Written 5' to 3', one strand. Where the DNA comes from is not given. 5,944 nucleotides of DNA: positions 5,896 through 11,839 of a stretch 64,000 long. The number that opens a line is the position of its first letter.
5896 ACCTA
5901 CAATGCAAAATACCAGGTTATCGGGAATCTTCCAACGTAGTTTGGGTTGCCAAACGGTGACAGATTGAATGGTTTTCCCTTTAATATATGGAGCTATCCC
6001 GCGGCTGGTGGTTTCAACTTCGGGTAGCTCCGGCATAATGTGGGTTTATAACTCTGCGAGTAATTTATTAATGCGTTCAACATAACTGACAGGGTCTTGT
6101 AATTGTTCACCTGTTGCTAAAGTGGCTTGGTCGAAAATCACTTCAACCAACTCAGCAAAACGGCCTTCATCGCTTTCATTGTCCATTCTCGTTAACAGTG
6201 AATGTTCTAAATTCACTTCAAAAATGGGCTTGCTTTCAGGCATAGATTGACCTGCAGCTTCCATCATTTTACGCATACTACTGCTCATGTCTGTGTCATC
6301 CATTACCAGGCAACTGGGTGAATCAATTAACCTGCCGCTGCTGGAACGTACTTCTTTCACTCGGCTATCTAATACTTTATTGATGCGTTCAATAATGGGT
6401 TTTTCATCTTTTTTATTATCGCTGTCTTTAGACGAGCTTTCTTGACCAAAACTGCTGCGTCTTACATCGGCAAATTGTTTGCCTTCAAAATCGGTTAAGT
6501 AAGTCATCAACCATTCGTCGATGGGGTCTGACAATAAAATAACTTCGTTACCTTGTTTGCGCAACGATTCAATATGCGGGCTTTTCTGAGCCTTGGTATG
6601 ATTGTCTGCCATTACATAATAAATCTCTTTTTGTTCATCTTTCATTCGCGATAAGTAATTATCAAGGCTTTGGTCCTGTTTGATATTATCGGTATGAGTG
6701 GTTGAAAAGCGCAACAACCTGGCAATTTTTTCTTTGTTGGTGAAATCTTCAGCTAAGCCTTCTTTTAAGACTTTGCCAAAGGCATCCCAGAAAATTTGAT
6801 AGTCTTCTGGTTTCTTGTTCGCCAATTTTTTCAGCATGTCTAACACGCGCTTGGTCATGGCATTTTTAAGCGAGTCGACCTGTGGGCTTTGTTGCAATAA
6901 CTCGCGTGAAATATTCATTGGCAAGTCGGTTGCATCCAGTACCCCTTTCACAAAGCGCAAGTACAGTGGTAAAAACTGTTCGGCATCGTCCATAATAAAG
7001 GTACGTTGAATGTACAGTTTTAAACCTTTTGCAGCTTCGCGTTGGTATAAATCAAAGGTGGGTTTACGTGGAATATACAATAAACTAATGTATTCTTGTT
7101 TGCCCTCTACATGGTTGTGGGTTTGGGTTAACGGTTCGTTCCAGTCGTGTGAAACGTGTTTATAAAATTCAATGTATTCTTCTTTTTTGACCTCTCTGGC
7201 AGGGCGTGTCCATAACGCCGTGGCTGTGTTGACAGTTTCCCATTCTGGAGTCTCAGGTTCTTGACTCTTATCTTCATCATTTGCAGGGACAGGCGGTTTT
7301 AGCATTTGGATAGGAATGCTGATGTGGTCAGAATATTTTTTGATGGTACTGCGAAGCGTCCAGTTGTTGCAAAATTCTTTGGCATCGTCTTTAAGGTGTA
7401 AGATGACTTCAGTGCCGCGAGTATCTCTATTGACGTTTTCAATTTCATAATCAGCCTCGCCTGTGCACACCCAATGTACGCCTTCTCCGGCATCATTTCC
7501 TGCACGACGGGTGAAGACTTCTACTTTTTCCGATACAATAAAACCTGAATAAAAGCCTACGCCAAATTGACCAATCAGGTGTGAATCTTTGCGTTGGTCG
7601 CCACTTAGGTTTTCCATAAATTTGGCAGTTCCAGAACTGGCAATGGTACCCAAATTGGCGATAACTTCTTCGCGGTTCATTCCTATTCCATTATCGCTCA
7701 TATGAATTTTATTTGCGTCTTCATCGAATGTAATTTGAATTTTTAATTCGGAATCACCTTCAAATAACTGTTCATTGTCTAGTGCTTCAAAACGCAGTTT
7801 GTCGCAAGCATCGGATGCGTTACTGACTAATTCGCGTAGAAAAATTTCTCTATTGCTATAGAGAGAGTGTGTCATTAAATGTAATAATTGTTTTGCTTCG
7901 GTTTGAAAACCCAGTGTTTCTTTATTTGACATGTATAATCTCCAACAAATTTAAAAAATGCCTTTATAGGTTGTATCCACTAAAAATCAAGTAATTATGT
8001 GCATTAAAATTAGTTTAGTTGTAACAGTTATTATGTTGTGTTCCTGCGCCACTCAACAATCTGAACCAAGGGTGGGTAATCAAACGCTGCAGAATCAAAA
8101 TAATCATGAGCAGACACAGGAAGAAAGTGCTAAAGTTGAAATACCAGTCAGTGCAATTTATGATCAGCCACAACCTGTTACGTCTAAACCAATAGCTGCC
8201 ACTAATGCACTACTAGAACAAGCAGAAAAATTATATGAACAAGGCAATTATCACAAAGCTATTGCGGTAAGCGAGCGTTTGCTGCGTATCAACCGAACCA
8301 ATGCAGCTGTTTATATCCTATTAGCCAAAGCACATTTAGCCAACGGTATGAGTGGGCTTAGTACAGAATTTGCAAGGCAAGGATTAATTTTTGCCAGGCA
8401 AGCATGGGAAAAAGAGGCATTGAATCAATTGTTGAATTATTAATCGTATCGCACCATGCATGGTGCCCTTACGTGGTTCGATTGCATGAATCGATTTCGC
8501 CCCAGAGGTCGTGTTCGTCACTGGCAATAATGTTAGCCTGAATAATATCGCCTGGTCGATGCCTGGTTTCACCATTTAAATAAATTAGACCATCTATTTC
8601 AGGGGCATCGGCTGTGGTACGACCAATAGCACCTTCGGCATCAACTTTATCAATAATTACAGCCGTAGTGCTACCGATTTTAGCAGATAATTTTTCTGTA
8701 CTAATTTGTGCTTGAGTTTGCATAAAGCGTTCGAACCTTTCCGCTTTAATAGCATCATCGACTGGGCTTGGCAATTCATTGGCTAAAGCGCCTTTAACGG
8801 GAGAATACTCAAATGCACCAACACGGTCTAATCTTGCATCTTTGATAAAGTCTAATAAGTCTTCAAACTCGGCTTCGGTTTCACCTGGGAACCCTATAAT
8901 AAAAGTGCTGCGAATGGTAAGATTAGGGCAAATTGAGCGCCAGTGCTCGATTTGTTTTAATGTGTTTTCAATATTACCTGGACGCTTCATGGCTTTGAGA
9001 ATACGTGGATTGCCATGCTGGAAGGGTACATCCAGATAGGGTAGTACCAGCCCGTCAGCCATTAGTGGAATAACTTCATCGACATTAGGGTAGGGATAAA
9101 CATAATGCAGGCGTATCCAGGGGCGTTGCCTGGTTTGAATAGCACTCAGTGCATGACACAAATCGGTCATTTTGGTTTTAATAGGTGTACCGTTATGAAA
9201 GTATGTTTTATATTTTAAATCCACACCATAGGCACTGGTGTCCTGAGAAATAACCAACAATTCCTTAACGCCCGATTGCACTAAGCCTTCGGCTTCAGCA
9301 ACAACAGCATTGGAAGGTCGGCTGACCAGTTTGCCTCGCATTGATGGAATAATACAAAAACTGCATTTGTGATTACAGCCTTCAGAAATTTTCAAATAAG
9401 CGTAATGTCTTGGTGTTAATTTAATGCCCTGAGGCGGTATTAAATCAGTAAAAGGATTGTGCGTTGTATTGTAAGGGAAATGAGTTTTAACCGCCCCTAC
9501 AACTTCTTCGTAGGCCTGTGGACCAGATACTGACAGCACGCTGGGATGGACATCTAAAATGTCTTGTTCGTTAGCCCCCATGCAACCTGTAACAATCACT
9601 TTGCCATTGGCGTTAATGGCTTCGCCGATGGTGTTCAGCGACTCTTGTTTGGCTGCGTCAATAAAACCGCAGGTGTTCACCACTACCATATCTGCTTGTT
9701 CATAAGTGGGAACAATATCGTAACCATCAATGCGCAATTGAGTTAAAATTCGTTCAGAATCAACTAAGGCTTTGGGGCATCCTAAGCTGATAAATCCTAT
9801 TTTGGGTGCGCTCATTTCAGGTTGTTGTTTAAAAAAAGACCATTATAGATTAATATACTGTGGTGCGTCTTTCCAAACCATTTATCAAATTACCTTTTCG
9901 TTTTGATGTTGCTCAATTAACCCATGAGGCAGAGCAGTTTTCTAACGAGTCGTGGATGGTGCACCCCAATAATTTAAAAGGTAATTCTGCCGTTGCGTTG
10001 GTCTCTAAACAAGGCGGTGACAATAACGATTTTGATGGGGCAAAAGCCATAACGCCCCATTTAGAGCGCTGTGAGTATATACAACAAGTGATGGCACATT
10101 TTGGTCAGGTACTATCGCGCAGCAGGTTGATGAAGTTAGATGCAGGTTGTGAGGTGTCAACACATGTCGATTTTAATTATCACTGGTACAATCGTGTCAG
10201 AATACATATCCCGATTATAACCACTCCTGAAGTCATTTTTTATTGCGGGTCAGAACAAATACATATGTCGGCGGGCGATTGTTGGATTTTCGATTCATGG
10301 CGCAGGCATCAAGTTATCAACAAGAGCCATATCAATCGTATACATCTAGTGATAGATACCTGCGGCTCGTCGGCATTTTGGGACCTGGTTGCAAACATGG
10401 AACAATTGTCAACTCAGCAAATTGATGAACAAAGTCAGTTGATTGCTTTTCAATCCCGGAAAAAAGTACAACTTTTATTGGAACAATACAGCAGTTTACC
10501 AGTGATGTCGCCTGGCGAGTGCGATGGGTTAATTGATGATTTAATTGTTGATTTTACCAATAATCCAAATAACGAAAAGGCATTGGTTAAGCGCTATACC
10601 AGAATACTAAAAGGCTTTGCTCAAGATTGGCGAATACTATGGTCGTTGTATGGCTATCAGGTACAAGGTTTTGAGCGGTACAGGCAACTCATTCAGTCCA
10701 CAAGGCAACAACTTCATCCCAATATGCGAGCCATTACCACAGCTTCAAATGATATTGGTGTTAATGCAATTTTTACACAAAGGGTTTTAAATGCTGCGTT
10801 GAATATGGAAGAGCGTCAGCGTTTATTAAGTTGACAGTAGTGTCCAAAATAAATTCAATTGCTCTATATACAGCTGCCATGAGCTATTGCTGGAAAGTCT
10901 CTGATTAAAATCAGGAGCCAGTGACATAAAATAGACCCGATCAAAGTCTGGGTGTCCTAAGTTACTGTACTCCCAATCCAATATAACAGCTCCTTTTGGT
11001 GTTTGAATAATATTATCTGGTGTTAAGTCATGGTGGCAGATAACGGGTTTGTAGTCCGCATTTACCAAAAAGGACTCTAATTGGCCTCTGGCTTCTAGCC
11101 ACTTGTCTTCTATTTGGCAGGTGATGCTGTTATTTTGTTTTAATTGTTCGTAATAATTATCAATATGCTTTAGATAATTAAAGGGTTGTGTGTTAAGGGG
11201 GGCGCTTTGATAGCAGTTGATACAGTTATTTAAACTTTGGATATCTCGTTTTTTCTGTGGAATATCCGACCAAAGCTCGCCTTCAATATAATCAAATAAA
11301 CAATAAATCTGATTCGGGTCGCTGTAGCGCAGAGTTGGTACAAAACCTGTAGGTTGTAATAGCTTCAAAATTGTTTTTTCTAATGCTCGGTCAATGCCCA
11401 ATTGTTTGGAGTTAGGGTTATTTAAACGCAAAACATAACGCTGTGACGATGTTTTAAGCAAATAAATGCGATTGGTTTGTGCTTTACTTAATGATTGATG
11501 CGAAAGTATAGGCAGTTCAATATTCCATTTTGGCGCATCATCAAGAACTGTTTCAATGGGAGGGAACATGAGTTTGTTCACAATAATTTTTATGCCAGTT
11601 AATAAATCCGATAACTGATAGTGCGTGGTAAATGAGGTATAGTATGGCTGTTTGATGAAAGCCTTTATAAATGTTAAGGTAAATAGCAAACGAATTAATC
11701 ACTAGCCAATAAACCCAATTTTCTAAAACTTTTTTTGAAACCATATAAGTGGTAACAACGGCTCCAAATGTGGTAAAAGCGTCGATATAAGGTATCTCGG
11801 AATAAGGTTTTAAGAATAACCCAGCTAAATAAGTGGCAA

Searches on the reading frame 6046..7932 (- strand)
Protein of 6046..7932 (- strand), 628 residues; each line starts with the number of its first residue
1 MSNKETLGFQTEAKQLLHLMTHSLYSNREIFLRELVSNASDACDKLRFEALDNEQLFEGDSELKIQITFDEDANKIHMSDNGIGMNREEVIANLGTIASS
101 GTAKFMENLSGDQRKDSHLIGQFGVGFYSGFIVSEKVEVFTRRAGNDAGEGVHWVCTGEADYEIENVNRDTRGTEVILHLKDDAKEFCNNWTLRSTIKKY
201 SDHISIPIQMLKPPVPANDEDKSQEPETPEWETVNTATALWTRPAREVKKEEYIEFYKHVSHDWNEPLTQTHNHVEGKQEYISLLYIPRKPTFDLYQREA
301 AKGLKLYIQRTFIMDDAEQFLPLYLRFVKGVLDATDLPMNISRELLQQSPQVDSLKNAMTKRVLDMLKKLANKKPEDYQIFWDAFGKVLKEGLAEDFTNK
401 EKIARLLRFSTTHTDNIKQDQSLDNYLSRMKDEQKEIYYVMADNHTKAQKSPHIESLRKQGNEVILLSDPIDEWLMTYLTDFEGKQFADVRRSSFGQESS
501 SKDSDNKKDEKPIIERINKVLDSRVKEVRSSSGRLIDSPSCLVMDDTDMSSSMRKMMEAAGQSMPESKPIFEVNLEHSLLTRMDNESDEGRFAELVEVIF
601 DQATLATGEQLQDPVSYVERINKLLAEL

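Call 76: search_protein_families(library=pfam, proteins=[window:6046-7932:-], max_evalue=0.00001)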
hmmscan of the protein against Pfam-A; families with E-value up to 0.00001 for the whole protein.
window:6046-7932:- (628 aa): 3 families
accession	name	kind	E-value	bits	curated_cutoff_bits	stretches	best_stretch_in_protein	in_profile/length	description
PF00183.23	HSP90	-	5.6e-117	392.3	24.4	1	220-626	68-487/518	Hsp90 protein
PF13589.12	HATPase_c_3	-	9.7e-10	39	25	1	31-150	6-101/137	Histidine kinase-, DNA gyrase B-, and HSP90-like ATPase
PF02518.31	HATPase_c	-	9.6e-06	26.4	26.4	0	30-181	4-108/111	Histidine kinase-, DNA gyrase B-, and HSP90-like ATPase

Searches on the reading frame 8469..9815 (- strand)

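Call 76: search_protein_families(library=pfam, proteins=[window:8469-9815:-], max_evalue=0.00001)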
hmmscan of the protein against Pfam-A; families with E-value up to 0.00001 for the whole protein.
window:8469-9815:- (448 aa): 3 families
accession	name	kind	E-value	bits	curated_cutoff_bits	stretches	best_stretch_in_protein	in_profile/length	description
PF04055.27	Radical_SAM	-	8e-24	85.1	29.5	1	142-324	2-166/166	Radical SAM superfamily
PF00919.26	UPF0004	-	9.3e-21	74.1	27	1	5-89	1-89/98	Uncharacterized protein family UPF0004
PF18693.7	TRAM_2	-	5.3e-19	68.6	27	1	380-441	1-62/63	TRAM domain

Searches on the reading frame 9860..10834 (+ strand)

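Call 76: search_protein_families(library=pfam, proteins=[window:9860-10834:+], max_evalue=0.00001)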
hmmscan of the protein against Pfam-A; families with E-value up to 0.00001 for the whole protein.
window:9860-10834:+ (324 aa): 1 family
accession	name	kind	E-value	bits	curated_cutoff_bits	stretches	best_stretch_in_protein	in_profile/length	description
PF05118.21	Asp_Arg_Hydrox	-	9e-14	52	22.6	1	65-167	50-154/157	Aspartyl/Asparaginyl beta-hydroxylase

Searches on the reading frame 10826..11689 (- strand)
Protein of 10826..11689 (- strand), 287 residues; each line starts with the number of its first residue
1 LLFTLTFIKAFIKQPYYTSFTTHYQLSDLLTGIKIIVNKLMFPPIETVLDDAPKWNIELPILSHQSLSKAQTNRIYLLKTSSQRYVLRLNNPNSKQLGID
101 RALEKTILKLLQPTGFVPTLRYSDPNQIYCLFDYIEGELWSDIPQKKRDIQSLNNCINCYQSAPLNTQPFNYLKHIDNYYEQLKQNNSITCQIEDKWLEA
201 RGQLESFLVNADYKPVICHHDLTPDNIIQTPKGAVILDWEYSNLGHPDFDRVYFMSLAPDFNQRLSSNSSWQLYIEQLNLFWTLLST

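Call 76: search_protein_families(library=pfam, proteins=[window:10826-11689:-], max_evalue=0.00001)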
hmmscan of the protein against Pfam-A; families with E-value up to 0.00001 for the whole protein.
window:10826-11689:- (287 aa): 2 families
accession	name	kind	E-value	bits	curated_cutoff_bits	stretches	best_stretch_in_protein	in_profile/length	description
PF01636.29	APH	-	2.7e-17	63.8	23.2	1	67-255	5-210/239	Phosphotransferase enzyme family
PF01633.27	Choline_kinase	-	2.3e-10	40.7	29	1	66-264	3-214/300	Choline/ethanolamine kinase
